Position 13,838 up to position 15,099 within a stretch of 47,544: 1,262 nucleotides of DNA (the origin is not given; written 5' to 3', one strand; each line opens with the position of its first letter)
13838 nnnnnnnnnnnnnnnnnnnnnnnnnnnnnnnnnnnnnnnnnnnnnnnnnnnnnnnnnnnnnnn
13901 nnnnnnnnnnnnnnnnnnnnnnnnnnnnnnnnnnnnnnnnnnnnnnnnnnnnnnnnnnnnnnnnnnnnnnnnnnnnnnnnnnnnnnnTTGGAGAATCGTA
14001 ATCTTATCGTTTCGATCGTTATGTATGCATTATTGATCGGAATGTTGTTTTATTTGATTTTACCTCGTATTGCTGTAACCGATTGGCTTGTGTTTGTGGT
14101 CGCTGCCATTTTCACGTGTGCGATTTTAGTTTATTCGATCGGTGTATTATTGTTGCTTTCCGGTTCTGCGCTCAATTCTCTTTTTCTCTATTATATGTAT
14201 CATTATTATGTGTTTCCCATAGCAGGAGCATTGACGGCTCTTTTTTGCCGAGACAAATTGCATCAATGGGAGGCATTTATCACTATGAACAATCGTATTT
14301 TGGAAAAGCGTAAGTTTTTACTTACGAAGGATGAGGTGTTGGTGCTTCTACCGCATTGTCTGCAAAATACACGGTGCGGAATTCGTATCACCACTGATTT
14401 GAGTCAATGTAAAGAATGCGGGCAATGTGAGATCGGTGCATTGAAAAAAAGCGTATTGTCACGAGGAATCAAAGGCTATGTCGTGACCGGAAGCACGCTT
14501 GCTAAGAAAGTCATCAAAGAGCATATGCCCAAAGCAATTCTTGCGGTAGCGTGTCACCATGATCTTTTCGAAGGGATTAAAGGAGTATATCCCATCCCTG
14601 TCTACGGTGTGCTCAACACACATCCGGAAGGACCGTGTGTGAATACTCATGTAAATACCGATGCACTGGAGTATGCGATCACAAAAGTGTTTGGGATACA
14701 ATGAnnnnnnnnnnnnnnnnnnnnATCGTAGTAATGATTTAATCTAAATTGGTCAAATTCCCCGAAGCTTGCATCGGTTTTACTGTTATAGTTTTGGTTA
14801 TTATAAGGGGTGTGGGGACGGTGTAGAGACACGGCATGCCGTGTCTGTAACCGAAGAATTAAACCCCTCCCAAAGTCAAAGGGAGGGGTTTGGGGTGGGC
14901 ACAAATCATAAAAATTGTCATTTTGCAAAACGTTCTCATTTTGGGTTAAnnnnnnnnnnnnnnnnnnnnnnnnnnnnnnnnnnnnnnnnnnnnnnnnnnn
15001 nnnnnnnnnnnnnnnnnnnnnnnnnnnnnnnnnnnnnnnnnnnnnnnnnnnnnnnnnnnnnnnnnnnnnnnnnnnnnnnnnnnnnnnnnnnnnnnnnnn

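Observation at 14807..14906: Compensatory base changes preserve the second hairpin of the repeat core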

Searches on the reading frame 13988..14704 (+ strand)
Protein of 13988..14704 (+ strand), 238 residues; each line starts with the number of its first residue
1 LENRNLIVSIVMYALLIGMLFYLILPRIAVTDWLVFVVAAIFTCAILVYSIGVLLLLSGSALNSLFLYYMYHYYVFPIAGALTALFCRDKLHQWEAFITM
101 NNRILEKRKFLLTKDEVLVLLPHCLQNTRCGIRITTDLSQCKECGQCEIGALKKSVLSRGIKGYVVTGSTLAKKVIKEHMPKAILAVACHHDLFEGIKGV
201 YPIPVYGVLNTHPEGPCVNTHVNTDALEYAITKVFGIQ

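Call 13: find_encoding_contigs(protein=window:13988-14704:+, flank=10000, max_places=10)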
Protein window:13988-14704:+ (238 aa): 4 contigs read that carry it; 3 places shown.
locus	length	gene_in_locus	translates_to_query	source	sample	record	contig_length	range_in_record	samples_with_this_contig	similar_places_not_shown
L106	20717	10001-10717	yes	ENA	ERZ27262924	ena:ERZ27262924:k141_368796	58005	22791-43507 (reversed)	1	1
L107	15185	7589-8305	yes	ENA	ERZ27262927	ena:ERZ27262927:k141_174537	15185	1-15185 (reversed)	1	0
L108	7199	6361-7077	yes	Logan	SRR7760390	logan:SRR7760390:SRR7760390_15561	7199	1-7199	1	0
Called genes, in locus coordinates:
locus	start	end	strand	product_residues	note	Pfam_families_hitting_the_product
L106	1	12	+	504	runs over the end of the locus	PF01807:Zn_ribbon_DnaG, PF08275:DNAG_N, PF01751:Toprim, PF13155:Toprim_2, PF13362:Toprim_3, PF13662:Toprim_4, PF10410:DnaB_bind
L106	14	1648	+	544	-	PF03979:Sigma70_r1_1, PF00140:Sigma70_r1_2, PF04542:Sigma70_r2, PF04539:Sigma70_r3, PF04545:Sigma70_r4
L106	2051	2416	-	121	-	-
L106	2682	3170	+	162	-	PF00583:Acetyltransf_1, PF13673:Acetyltransf_10, PF13508:Acetyltransf_7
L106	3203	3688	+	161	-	PF13527:Acetyltransf_9, PF00583:Acetyltransf_1, PF13673:Acetyltransf_10, PF13508:Acetyltransf_7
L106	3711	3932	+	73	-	-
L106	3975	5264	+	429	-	PF01145:Band_7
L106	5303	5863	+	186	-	PF13302:Acetyltransf_3, PF00583:Acetyltransf_1, PF13523:Acetyltransf_8 (weak)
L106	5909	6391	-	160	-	PF12682:Flavodoxin_4, PF12724:Flavodoxin_5 (faint)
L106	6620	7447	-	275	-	PF13505:OMP_b-brl, PF13568:OMP_b-brl_2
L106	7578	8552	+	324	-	PF07991:KARI_N, PF01450:KARI_C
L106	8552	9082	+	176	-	PF01327:Pep_deformylase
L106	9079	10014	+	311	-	PF00551:Formyl_trans_N, PF02911:Formyl_trans_C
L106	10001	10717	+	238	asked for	PF01976:DUF116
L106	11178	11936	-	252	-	PF10591:SPARC_Ca_bdg (faint), PF13833:EF-hand_8 (faint), PF23564:EF-hand_FSTL1 (faint), PF00036:EF-hand_1 (faint), PF13405:EF-hand_6 (faint), PF13499:EF-hand_7, PF13202:EF-hand_5 (weak)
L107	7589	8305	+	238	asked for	PF01976:DUF116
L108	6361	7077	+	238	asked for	PF01976:DUF116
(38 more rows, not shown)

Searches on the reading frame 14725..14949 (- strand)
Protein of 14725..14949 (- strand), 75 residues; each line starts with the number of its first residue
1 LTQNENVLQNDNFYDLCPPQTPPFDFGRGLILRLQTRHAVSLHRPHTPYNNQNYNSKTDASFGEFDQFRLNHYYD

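Call 47: find_homologous_proteins(query=A2, max_evalue=10)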
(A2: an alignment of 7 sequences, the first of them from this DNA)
Query A2 (7 sequences) (75 aa, profile of the alignment): 2 proteins with E <= 10 among 248 candidates.
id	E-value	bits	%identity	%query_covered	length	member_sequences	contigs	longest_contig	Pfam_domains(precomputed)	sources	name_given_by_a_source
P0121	2.4e-11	61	40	60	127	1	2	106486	-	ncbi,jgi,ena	-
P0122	8.1e-2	31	-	-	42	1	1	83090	-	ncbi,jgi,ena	-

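Call 48: find_encoding_contigs(protein=P0121, flank=10000, max_places=4)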
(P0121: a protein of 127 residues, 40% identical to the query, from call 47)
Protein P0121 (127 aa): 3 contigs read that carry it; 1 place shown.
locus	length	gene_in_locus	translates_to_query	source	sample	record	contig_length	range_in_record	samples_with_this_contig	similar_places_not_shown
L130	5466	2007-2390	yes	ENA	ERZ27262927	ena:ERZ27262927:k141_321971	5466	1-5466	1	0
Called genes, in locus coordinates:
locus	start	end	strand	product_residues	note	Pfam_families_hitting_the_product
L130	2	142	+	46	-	?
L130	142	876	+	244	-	PF00528:BPD_transp_1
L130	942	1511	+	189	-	PF13302:Acetyltransf_3, PF13420:Acetyltransf_4 (weak), PF00583:Acetyltransf_1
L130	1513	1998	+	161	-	PF04306:DUF456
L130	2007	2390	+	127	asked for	-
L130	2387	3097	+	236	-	PF01479:S4, PF00849:PseudoU_synth_2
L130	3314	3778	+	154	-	PF12641:Flavodoxin_3 (weak), PF12724:Flavodoxin_5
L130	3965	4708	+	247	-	PF00881:Nitroreductase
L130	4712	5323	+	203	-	PF01470:Peptidase_C15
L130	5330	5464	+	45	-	?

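Call 49: find_encoding_contigs(protein=P0122, flank=10000, max_places=4)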
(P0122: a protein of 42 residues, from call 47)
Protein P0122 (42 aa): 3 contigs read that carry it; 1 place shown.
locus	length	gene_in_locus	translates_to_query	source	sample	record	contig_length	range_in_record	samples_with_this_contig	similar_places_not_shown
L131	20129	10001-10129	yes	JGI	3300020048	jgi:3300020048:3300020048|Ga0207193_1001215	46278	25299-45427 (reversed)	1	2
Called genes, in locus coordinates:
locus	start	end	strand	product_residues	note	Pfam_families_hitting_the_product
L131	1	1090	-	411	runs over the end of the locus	PF01555:N6_N4_Mtase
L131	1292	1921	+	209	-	PF09335:VTT_dom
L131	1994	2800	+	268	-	PF00497:SBP_bac_3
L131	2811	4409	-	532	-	PF01019:G_glu_transpept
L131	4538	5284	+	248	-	PF01925:TauE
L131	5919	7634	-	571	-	PF02771:Acyl-CoA_dh_N, PF02770:Acyl-CoA_dh_M, PF00441:Acyl-CoA_dh_1, PF08028:Acyl-CoA_dh_2, PF22924:ACOX_C_alpha1 (weak), PF12186:AcylCoA_dehyd_C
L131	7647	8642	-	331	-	PF01012:ETF, PF00766:ETF_alpha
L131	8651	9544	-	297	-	PF01012:ETF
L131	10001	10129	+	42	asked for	-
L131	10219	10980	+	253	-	PF01522:Polysacc_deac_1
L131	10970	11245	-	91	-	-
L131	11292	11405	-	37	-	-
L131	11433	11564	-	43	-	-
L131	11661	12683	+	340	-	PF15869:TolB_like (faint), PF17170:DUF5128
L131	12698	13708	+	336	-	PF17170:DUF5128 (weak)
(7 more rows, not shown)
